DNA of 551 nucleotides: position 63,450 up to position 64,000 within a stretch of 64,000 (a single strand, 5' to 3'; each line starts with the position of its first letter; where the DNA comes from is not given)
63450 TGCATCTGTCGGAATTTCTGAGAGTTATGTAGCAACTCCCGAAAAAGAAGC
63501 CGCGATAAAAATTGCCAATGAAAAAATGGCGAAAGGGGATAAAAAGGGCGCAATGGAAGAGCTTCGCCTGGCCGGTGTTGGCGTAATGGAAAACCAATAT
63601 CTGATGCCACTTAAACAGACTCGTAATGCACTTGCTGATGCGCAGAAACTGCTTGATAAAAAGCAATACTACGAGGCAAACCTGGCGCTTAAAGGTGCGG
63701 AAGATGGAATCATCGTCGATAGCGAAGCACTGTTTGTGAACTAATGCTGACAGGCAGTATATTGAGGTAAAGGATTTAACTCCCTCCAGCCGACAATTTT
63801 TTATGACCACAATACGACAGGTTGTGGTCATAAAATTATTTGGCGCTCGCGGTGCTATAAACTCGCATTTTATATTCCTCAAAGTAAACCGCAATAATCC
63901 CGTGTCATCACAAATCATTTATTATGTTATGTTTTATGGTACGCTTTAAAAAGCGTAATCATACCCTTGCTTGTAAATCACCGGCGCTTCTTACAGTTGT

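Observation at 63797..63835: Perfect 14-bp inverted repeat with 9-bp spacer downstream of yfdX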

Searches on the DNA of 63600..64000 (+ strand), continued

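Call 75: get_annotated_region(hit=H90, flank=2500)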
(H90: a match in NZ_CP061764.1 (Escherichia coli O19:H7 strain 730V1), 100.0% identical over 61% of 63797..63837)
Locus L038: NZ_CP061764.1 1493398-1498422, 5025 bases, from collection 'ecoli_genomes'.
description: Escherichia coli O19:H7 strain 730V1 chromosome, complete genome
organism: Escherichia coli O19:H7 strain 730V1 (NCBI taxid 2773707)
replicon: chromosome; assembly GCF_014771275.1
host: Bos taurus; source: non-specified beef samples; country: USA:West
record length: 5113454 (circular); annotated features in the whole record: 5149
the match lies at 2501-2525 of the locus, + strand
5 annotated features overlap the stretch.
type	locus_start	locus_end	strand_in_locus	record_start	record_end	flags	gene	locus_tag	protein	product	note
CDS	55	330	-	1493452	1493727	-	ypdI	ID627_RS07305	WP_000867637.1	colanic acid biosynthesis lipoprotein YpdI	-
CDS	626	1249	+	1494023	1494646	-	yfdX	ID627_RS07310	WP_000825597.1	YfdX family protein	-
CDS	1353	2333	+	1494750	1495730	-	-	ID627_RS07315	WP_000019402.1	IS5-like element IS5 family transposase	-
CDS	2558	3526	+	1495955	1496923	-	-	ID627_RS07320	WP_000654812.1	IS5-like element IS903B family transposase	-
CDS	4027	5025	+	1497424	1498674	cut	frc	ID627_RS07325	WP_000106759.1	formyl-CoA transferase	-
